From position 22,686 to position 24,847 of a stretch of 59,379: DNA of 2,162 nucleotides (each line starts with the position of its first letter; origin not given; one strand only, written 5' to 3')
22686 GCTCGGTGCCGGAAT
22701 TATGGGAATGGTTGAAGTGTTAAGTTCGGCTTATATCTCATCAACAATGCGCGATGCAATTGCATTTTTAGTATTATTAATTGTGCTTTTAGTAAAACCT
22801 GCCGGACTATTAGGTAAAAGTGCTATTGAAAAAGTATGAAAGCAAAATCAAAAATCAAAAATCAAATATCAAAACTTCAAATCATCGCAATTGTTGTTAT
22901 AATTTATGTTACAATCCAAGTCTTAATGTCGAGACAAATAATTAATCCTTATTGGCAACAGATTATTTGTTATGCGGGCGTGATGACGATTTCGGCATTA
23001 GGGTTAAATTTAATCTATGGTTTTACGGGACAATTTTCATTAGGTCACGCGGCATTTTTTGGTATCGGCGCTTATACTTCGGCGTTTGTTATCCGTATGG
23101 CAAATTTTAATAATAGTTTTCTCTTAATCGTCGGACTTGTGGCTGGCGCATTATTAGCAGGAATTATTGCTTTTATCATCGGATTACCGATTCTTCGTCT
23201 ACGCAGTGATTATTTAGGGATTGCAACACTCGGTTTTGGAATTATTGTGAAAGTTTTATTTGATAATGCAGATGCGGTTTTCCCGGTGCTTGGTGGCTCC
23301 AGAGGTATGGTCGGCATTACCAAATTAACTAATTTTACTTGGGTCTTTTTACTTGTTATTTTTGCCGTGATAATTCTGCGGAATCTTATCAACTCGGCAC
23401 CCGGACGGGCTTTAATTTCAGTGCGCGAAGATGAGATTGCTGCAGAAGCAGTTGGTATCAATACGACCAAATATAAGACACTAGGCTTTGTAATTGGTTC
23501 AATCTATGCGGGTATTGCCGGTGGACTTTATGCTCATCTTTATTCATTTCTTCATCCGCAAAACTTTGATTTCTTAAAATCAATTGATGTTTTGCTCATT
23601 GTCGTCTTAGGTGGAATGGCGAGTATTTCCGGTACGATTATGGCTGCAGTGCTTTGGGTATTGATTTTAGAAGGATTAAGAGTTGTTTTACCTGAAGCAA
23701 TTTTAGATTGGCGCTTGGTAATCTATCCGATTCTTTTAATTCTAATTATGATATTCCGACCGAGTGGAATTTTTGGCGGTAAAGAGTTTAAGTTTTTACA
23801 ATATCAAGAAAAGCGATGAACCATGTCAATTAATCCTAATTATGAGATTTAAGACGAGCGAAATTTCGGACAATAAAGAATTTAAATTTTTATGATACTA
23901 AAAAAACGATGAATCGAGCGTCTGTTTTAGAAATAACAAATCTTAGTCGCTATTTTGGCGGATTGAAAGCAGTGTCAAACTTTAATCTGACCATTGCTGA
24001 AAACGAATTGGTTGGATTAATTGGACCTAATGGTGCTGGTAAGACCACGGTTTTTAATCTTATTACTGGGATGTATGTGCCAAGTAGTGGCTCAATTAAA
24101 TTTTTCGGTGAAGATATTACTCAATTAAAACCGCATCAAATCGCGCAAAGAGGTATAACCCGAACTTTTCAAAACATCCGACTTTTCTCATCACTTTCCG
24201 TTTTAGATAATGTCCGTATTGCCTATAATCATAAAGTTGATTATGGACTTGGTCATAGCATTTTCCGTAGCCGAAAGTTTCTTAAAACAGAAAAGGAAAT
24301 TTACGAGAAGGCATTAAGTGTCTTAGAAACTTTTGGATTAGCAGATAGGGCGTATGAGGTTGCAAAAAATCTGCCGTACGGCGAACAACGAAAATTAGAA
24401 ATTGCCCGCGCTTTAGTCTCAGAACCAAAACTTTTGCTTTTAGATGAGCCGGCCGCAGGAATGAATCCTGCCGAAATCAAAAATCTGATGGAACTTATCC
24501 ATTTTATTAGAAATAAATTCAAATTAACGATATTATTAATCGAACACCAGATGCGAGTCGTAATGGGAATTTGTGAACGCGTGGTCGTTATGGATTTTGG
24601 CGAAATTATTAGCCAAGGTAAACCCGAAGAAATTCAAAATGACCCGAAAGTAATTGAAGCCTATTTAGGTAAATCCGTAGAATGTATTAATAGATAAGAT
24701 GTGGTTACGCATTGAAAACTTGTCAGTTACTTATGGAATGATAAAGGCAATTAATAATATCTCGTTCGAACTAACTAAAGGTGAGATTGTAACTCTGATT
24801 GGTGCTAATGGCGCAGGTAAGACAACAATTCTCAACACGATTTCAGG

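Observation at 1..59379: Window-wide pattern: short tandem duplications sit precisely on gene starts, stops and gene-gene junctions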

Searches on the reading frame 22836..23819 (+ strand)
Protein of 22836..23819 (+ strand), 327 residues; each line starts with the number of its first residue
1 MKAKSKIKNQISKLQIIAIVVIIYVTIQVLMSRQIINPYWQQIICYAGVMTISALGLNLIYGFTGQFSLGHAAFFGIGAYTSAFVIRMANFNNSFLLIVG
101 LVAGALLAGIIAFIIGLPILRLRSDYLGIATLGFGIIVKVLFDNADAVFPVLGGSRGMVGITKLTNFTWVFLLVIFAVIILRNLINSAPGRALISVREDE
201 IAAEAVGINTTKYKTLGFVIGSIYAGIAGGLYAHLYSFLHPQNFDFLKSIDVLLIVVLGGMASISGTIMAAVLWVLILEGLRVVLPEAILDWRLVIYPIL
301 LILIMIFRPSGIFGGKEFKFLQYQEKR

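Call 21: search_protein_families(library=pfam, proteins=[window:22836-23819:+], max_evalue=0.00001)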
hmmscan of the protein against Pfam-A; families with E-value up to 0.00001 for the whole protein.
window:22836-23819:+ (327 aa): 1 family
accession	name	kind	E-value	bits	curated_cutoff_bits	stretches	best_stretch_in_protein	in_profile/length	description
PF02653.21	BPD_transp_2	-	2.3e-42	145.4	26.8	1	42-305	4-269/269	Branched-chain amino acid transport system / permease component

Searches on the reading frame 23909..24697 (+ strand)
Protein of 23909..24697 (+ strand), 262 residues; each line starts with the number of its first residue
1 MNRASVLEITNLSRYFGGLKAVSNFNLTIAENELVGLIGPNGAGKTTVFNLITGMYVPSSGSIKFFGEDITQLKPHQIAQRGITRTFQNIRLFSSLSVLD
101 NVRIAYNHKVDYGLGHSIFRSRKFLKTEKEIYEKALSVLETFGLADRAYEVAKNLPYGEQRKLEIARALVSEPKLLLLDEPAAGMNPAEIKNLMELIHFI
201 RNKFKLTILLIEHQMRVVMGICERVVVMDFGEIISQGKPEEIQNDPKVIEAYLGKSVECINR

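Call 21: search_protein_families(library=pfam, proteins=[window:23909-24697:+], max_evalue=0.00001)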
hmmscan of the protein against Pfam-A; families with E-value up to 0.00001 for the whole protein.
window:23909-24697:+ (262 aa): 3 families
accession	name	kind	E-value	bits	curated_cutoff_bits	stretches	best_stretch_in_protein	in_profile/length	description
PF00005.33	ABC_tran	-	3.5e-33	115.6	25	1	23-182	2-136/137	ABC transporter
PF12399.14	BCA_ABC_TP_C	-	3.2e-12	46.2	25.5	1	232-256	1-25/27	Branched-chain amino acid ATP-binding cassette transporter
PF13304.12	AAA_21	-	4.6e-10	40.5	27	0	139-197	222-283/304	AAA domain, putative AbiEii toxin, Type IV TA system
